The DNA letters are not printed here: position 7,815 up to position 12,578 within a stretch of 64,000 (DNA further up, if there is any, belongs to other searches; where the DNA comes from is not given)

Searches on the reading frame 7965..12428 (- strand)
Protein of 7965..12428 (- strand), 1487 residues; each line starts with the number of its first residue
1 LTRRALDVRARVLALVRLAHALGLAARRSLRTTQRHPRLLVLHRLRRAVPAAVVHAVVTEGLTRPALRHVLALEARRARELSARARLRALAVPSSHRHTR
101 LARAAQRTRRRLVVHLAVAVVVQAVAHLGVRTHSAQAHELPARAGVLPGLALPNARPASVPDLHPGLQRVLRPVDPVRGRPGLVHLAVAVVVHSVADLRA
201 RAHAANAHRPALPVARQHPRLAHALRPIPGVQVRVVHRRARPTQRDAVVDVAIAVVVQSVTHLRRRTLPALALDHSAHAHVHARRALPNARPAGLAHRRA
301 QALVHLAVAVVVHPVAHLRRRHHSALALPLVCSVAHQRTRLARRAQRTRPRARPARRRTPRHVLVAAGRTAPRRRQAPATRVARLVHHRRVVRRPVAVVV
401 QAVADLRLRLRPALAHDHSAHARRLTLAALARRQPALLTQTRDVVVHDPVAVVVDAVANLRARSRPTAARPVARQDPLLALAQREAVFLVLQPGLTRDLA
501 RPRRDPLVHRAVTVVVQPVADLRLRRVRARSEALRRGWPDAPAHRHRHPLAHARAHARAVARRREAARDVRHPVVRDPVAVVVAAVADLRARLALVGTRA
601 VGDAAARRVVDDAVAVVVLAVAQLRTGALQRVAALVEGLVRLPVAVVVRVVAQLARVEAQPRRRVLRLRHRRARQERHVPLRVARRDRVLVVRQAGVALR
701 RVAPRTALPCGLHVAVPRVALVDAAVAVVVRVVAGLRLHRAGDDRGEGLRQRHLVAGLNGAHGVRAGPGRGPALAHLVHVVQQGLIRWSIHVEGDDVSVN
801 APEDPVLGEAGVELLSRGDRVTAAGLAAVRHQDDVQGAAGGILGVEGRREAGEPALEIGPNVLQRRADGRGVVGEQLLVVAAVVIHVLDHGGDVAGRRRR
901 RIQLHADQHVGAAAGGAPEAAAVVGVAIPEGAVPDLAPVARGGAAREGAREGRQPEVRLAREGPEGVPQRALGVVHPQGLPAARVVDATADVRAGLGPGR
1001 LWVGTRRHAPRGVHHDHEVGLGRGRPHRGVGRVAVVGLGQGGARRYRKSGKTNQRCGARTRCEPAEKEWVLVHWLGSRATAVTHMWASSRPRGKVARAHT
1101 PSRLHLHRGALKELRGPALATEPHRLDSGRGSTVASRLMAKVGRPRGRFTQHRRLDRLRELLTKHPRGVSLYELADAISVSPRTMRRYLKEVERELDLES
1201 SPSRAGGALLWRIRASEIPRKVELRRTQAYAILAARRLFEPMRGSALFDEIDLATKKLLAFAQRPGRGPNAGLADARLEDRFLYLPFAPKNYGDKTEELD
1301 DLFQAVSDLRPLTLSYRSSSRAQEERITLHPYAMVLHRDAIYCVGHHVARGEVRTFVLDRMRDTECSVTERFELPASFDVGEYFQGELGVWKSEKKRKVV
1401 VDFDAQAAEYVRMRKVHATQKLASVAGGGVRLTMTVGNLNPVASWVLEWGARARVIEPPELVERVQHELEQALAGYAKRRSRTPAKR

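Call 30: search_protein_families(library=pfam, proteins=[window:7965-12428:-], max_evalue=0.01)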
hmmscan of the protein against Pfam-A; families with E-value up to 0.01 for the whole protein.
window:7965-12428:- (1487 aa): 4 families
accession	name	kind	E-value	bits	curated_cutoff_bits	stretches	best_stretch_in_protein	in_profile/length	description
PF13280.12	WYL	-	5.1e-16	58.9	21.8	1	1299-1365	3-69/70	WYL domain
PF25583.1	WCX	-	7.4e-16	58.7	23.9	1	1397-1473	3-76/76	WCX domain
PF08279.18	HTH_11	-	3e-06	27.4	25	1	1154-1206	2-53/55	HTH domain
PF04703.18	FaeA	-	0.00052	20.7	20.7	1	1171-1214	18-61/62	FaeA-like protein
